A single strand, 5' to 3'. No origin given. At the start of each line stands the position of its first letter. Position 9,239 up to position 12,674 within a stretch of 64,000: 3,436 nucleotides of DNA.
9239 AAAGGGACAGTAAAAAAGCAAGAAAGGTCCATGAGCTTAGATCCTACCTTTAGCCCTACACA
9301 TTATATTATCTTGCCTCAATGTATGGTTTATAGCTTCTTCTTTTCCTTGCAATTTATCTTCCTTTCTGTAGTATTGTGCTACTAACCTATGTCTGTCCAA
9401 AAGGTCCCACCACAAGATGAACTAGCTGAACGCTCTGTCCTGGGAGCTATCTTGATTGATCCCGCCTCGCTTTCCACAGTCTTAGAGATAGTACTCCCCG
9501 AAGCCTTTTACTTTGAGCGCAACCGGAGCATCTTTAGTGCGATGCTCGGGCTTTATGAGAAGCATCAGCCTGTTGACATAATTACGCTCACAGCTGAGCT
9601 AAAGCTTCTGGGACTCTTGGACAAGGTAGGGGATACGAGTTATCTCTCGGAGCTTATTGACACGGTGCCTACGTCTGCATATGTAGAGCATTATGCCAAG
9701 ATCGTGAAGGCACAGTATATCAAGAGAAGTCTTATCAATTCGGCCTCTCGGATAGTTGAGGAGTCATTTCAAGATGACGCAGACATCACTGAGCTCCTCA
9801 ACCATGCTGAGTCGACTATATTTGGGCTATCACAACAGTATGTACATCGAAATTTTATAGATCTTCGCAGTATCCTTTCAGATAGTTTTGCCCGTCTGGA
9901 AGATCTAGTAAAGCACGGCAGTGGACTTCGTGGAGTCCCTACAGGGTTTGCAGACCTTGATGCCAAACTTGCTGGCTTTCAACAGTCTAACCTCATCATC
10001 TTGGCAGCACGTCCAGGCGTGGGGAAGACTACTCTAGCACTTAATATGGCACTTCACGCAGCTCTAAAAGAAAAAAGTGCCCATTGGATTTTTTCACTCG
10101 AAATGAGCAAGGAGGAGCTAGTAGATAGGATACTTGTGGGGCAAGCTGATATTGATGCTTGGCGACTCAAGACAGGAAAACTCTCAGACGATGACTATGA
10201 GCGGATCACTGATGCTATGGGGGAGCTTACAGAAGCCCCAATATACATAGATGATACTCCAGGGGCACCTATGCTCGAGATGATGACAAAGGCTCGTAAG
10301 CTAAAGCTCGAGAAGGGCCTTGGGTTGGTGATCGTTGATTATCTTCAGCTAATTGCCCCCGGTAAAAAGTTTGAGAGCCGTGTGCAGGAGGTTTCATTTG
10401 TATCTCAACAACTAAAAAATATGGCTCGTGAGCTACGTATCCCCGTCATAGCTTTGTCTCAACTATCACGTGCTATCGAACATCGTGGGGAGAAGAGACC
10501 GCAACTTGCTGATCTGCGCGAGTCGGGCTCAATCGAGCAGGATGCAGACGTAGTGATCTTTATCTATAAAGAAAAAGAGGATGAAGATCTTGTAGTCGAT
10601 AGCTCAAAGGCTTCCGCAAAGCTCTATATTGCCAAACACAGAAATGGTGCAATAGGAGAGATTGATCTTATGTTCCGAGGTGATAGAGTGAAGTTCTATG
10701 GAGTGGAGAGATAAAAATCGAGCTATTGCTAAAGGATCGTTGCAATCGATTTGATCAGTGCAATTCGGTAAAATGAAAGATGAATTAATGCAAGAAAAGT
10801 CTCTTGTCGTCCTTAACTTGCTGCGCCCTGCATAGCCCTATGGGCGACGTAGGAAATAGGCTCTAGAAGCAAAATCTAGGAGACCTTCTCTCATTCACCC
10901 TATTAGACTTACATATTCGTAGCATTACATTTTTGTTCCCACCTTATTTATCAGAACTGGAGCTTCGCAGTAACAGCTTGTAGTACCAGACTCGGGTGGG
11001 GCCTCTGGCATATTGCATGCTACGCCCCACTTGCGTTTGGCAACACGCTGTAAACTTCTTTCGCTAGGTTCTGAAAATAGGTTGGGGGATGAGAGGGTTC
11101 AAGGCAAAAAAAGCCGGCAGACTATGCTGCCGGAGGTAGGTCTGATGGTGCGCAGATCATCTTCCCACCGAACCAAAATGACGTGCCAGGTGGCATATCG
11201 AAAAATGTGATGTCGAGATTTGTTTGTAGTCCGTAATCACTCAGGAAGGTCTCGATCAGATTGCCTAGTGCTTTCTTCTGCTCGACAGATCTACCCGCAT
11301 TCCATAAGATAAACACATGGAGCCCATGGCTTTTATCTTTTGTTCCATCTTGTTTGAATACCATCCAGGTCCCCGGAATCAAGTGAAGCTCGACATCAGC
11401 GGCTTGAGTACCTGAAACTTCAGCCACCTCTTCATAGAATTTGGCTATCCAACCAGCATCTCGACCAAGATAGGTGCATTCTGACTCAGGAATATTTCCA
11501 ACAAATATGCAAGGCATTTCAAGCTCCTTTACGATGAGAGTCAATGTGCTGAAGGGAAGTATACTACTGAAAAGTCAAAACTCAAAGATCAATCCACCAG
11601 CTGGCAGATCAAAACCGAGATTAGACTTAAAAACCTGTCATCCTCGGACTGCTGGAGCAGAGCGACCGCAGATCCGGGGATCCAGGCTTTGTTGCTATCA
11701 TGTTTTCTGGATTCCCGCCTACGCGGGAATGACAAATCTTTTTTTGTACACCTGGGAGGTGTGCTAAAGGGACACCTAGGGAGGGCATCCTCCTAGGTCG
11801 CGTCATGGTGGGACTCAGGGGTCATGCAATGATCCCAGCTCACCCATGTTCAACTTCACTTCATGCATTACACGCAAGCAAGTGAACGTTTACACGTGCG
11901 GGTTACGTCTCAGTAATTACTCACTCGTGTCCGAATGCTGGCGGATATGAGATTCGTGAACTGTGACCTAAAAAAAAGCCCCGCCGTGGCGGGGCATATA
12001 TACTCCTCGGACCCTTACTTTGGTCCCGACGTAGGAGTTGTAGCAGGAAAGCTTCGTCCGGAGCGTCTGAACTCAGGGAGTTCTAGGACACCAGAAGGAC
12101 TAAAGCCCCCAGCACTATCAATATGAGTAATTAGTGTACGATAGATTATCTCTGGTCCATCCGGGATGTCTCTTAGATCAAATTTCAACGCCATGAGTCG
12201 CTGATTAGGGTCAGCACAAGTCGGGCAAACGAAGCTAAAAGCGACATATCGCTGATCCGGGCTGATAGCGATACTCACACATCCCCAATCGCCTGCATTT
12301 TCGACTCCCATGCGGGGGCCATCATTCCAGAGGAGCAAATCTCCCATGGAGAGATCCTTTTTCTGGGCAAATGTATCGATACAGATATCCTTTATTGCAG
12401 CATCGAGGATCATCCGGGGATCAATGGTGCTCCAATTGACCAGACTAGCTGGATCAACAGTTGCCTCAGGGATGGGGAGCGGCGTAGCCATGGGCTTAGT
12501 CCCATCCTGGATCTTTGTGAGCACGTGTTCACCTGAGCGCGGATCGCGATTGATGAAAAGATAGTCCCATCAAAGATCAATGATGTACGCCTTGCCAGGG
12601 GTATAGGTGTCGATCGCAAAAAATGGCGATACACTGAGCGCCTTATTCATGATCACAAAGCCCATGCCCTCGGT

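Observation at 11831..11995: Family-2 repeat: a 165-nt element present twice, each time abutting the terminator of a GC-rich orphan gene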

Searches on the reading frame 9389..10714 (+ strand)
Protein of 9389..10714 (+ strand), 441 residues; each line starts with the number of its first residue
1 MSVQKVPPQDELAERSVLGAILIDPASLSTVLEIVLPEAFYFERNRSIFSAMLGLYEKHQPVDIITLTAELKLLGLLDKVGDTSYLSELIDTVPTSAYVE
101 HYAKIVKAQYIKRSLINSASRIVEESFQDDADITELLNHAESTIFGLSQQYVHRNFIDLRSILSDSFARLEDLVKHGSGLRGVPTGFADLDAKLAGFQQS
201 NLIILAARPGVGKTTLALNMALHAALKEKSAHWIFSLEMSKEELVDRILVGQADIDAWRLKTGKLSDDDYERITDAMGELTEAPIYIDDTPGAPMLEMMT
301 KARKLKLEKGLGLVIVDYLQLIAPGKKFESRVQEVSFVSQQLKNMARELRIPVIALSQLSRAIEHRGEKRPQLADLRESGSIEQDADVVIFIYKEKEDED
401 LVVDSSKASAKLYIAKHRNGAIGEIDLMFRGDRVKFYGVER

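Call 18: find_encoding_contigs(protein=window:9389-10714:+, flank=10000, max_places=10)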
Protein window:9389-10714:+ (441 aa): no gene with exactly this product is on record in the collection.

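Call 28: find_related_loci(query=window:9389-10714:+, collection=genome_contigs, flank=10000)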
Query window:9389-10714:+ (441 aa) in genome_contigs; peptide patterns used: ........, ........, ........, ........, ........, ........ (x = any residue, [..] = any of these).
40 stretches matched a pattern; 14 encode a relative of the query (tblastn E <= 1e-3); 14 distinct loci.
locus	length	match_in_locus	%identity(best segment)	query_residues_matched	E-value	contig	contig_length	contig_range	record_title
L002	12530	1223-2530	65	5-441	0e+0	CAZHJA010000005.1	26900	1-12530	MAG TPA_asm: uncultured Gammaproteobacteria bacterium isolate binchicken_co181_24 genome assembly, contig: NODE_2525_len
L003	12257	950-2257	51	5-441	2e-141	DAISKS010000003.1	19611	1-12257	MAG TPA_asm: Candidatus Saccharibacteria bacterium isolate CTOTU26095 NODE_1074_length_19611_cov_6.413326, whole genome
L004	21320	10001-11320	50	1-441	2e-140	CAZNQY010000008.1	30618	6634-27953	MAG TPA_asm: uncultured Candidatus Saccharimonas sp. isolate binchicken_co269_234 genome assembly, contig: NODE_1258_len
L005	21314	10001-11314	50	3-441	4e-135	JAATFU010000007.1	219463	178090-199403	MAG: Candidatus Saccharibacteria bacterium isolate bin_26 k141_4207618, whole genome shotgun sequence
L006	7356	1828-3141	49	5-441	1e-133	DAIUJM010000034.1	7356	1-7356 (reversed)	MAG TPA_asm: Candidatus Saccharibacteria bacterium isolate CTOTU2436 NODE_4171_length_7356_cov_6.392549, whole genome sh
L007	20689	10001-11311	48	5-441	9e-132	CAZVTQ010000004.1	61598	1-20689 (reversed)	MAG TPA_asm: uncultured Candidatus Saccharibacteria bacterium isolate SRP292972_co3_73 genome assembly, contig: NODE_417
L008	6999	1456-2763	46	5-440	6e-130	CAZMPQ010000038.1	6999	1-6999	MAG TPA_asm: uncultured Candidatus Saccharibacteria bacterium isolate SRP237561_co1_44 genome assembly, contig: NODE_223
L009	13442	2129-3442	45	5-441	2e-127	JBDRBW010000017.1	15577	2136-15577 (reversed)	MAG: Patescibacteria group bacterium isolate MEGAHIT-group-1.149 k141_10313801, whole genome shotgun sequence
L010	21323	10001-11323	44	1-440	6e-126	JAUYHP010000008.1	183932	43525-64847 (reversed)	MAG: bacterium isolate C24_maxbin.158_sub C24_k141_736997, whole genome shotgun sequence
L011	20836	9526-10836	45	5-441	3e-124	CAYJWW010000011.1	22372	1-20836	MAG TPA_asm: uncultured Candidatus Saccharibacteria bacterium isolate ERP125453_co1_514 genome assembly, contig: NODE_21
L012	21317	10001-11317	47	3-441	6e-122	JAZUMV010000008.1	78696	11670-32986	MAG: Candidatus Nanosyncoccaceae bacterium isolate T1900044890_TS20190356.MAGScoT_cleanbin_000048 SGB_3257_k141_2189037,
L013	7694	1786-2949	44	5-389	3e-107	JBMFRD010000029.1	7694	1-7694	MAG: Minisyncoccia bacterium isolate KM4344-32 NODE_29_length_7694_cov_4.142838, whole genome shotgun sequence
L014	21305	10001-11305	44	8-440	3e-116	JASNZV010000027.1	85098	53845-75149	MAG: Caldilineaceae bacterium isolate CHLO-10 HKU-EGSB-CHLO-10_27, whole genome shotgun sequence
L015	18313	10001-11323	50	1-441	2e-136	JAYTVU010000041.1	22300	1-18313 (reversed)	MAG: bacterium isolate GFS_5742 GFS_5742_40, whole genome shotgun sequence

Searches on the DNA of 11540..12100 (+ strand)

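Call 7: search_rna_families(source=window, start=11700, end=12100, threshold=evalue, max_evalue=10, show_alignments=3)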
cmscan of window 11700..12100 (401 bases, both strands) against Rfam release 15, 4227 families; matches with E-value up to 10: 15.
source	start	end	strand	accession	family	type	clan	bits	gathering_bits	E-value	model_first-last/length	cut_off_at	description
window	11970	12049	-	RF02837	anti-hemB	Gene; sRNA;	-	22.4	49.5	0.0043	1-81/81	no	Burkholderia RNA 7 (anti-hemB)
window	11700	11740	-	RF02748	FtrB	Gene; sRNA;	-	20.1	66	0.65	1-57/115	3'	Francisella sRNA B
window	11971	12001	+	RF02628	Hrs1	Gene; sRNA;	-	19.4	56.4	0.2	1-74/74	no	Hfq-regulated sRNA 1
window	11975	12042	-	RF01393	isrJ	Gene; sRNA;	-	18.1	37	0.57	1-75/75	no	isrJ Hfq binding RNA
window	11971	12040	-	RF02278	Betaproteobacteria_toxic_sRNA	Gene; sRNA;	-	16.4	50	0.78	1-64/64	no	Betaproteobacteria toxic small RNA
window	11972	12082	-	RF02766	Ysr49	Gene; sRNA;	-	15.9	95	1.2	1-124/124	no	Yersinia sRNA 49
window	11931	11997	+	RF02236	asX2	Gene; sRNA;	-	15.9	70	1.2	1-87/87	no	Xanthomonas sRNA asX2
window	11813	11863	-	RF01120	sR33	Gene; snRNA; snoRNA; CD-box;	-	15.1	37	1.1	1-55/55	no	Small nucleolar RNA sR33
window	11922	11998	+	RF00198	SL1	Gene;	CL00020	14.6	75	4.6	1-103/103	no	SL1 RNA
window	11966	12008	-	RF02076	STnc100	Gene; sRNA;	-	14.2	47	0.8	164-206/206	no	Gammaproteobacterial sRNA STnc100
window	11973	12054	-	RF01400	istR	Gene; antitoxin;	-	14.2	45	2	1-130/130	no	istR Hfq binding RNA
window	11970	12011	-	RF02399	NsiR1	Gene; sRNA;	-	13.1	39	6.3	1-60/60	no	Nitrogen stress-induced RNA 1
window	11976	11997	-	RF00195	RsmY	Gene; sRNA;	CL00106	12.8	57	0.79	99-120/121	no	RsmY RNA family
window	11970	12100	-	RF00022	GcvB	Gene;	-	11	42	5.5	124-204/204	5'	GcvB RNA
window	11978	11995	+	RF00195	RsmY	Gene; sRNA;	CL00106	10.5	57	3.3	101-118/121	no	RsmY RNA family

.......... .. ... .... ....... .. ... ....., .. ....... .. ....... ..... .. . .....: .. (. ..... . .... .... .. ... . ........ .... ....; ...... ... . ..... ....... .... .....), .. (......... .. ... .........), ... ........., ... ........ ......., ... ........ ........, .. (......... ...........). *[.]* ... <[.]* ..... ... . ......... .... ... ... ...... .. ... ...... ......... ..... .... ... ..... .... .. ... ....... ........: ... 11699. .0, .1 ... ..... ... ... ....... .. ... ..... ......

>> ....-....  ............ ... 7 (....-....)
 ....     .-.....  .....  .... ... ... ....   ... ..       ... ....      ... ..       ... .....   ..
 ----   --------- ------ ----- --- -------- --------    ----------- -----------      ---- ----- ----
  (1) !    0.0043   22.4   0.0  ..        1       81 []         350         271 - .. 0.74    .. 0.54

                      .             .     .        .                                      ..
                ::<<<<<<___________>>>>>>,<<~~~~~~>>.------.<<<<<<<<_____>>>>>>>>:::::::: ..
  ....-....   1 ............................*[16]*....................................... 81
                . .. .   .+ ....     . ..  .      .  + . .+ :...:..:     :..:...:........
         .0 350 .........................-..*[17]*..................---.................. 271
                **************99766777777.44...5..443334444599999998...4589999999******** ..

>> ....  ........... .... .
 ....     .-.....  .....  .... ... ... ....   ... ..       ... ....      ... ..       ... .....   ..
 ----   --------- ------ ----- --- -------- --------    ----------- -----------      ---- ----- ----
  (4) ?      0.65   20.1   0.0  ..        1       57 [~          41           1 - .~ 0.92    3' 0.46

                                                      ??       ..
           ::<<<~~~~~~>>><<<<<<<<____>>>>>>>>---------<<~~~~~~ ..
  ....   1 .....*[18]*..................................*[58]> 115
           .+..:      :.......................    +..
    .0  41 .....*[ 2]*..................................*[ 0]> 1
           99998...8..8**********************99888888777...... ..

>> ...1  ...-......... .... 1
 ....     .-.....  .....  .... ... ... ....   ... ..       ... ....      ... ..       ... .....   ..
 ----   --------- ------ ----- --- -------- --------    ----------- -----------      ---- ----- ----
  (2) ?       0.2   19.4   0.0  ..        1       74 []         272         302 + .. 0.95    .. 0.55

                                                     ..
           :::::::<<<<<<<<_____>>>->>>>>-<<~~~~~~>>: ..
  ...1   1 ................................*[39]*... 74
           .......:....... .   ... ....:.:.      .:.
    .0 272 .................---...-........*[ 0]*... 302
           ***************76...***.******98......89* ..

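Call 41: search_dna_similar(query=window:11831-11998:+, collection=phages, mode=distant, max_evalue=1)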
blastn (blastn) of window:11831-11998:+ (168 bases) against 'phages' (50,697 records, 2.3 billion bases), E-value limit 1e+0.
Records with a match: 1; places in all: 1; records where one place covers at least 80% of the query: 0.
Best place of each record, by identity: >=99% 1.
By first word of the organism name: Pseudomonas 1.
By host as written in the record: Pseudomonas sp. 1.
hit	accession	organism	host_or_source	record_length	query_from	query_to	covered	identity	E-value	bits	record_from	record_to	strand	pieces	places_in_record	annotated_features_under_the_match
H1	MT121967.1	Pseudomonas phage SC_9_H1H8_2017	Pseudomonas sp.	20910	145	166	13%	100.0%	1e-1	41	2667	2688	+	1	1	none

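Call 42: search_dna_similar(query=window:11831-11998:+, collection=plasmids, mode=distant, max_evalue=1)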
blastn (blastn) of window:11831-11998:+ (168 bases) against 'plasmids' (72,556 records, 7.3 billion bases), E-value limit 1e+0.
No match.

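Call 56: build_rna_model(alignment_id=A3)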
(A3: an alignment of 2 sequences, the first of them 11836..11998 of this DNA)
Model R1 built from alignment A3 (2 sequences, 164 columns); structure: RNAalifold consensus.
model positions 164; base pairs 43; branch points 2; effective number of sequences 0.86; information 0.59 bits per position. Calibrated on 0.2 Mb of random sequence (short: E-values are rough).
structure used (alignment columns):
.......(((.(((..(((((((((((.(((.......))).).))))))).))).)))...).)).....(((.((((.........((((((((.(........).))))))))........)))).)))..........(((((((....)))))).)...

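Call 57: search_with_rna_model(model_id=R1, source=window, filters=off, max_evalue=10)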
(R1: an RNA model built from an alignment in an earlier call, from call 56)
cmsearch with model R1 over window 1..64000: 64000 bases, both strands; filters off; matches with E-value up to 10: 17.
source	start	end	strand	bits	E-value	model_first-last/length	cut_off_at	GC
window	47261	47423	+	201.2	1e-54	1-164/164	no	0.49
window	11836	11998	+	199.6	2.8e-54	1-164/164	no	0.5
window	47256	47330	-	18.5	0.001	1-164/164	no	0.48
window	47332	47392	-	14.8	0.011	72-132/164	no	0.43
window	11823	11905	-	14.5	0.013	1-164/164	no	0.47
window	44262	44290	-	11.6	0.086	21-50/164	no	0.48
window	46497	46595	-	9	0.46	1-164/164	no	0.41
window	11978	12001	-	8.7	0.56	137-161/164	no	0.71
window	30726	30848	+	6.8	1.9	1-164/164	no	0.47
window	25837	25945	+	5.8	3.7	1-164/164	no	0.35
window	59000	59027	-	5.7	3.9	134-161/164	no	0.29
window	47402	47418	-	5.6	4.1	144-160/164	no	0.94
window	18424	18533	-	5.2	5.2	1-164/164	no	0.48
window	14322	14368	-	4.6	7.6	79-125/164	no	0.4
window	11713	11728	-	4.6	7.9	144-159/164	no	0.75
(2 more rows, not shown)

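Call 58: search_with_rna_model(model_id=R1, sources=[L001, L002, L003, L004, L005, L006, L007, L008, L009, L010, L011, L012, L013, L014, L015], max_evalue=10)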
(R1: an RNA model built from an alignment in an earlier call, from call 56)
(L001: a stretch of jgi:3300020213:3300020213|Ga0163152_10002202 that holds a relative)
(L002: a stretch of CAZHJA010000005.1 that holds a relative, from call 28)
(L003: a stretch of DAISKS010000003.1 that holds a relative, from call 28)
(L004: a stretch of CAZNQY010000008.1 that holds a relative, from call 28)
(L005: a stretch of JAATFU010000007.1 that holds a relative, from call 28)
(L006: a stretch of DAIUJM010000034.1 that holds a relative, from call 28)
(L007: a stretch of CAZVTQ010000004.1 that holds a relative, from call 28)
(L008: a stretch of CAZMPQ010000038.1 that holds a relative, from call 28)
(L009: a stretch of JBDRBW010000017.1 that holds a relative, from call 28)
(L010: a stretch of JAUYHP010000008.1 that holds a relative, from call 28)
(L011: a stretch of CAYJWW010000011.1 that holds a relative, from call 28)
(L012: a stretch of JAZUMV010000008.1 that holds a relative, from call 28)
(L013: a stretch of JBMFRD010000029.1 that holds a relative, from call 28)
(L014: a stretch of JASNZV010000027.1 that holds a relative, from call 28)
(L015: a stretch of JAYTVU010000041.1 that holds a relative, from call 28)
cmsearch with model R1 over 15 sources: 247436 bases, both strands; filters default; matches with E-value up to 10: 4.
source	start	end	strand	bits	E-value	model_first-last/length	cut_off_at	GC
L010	19027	19095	-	20.4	0.0012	1-164/164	no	0.42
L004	4821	4939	-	13.5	0.1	1-164/164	no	0.32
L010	19023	19049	+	9.7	1.2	135-161/164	no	0.56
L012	16337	16506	-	9.2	1.5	1-164/164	no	0.49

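Call 79: search_rna_families(source=window, start=11540, end=11840, threshold=evalue, max_evalue=10, show_alignments=2)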
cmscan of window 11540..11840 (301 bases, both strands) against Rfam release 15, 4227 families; matches with E-value up to 10: 3.
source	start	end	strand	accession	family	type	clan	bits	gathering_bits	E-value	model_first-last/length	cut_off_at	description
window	11604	11740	-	RF02748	FtrB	Gene; sRNA;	-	24.9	66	0.045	1-115/115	no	Francisella sRNA B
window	11675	11717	-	RF02625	WsnRNA46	Gene; sRNA;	-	17.8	65.3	0.62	40-113/151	no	Wolbachia sRNA 46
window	11670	11799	+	RF00387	IRES_FGF1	Cis-reg; IRES;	-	13.6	38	1.3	1-162/162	no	FGF-1 internal ribosome entry site (IRES)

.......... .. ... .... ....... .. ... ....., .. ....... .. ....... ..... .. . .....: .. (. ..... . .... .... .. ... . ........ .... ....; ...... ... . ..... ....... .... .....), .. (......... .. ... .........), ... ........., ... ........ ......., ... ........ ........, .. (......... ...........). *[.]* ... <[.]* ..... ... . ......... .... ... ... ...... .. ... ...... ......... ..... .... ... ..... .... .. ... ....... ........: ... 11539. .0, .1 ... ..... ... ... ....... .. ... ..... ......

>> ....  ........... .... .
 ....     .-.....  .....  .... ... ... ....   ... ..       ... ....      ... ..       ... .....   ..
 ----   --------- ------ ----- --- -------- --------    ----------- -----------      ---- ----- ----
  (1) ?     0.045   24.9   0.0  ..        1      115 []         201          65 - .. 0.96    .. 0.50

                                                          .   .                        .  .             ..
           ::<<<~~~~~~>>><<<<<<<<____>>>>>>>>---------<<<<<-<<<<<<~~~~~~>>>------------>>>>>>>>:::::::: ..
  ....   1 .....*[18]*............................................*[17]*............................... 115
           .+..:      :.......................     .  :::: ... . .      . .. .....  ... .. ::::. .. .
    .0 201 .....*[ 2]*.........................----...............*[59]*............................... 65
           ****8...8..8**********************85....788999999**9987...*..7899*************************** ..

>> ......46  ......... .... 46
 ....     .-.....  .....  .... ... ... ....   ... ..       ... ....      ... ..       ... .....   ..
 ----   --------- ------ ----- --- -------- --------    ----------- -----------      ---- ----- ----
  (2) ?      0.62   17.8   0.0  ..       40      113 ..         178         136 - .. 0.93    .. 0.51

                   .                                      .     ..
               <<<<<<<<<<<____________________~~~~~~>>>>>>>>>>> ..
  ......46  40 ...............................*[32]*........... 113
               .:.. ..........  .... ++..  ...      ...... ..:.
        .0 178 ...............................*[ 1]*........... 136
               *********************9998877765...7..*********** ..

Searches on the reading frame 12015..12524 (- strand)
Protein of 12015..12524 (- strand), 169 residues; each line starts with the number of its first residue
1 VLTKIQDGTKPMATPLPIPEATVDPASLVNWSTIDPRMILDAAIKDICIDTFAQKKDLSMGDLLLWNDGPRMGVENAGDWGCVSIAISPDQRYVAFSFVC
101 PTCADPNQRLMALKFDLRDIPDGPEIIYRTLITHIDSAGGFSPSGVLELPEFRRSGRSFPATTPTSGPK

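Call 15: find_encoding_contigs(protein=window:12015-12524:-, flank=10000, max_places=10)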
Protein window:12015-12524:- (169 aa): no gene with exactly this product is on record in the collection.

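Call 23: search_protein_families(library=pfam, max_evalue=0.01, proteins=[window:12015-12524:-])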
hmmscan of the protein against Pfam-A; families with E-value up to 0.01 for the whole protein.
window:12015-12524:- (169 aa): 0 families

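Call 33: search_protein_families(library=phrogs, max_evalue=0.01, proteins=[window:12015-12524:-])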
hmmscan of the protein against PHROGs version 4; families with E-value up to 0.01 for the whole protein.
window:12015-12524:- (169 aa): 0 families

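Call 34: search_protein_families(library=ncbifam, max_evalue=0.01, proteins=[window:12015-12524:-])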
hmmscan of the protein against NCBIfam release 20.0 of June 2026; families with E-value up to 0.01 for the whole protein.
window:12015-12524:- (169 aa): 0 families

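Call 62: search_protein_representatives(protein=window:12015-12524:-)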
Query: 169 residues. Proteins with E-value up to 0.001 (for the whole library): 10; up to 1e-10: 1; up to 1e-30: 1. The best 10 are listed.
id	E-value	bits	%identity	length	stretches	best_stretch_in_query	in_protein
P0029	2.2e-103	359.9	100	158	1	12-169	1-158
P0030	3.6e-08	49.9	39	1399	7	52-110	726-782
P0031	7.9e-07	45.5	31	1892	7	47-91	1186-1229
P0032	8.9e-07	45.3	33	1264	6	20-87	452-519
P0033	8.6e-06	42.1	42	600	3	78-139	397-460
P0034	2.3e-05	40.7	33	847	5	20-90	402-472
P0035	3.0e-05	40.3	39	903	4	54-97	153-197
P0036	1.1e-04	38.5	35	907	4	55-104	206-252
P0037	1.4e-04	38.2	39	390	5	54-101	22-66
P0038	6.8e-04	35.9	33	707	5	61-127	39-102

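Call 74: search_protein_families(library=padloc, max_evalue=0.01, proteins=[window:12015-12524:-])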
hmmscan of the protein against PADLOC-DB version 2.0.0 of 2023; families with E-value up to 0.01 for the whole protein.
window:12015-12524:- (169 aa): 0 families
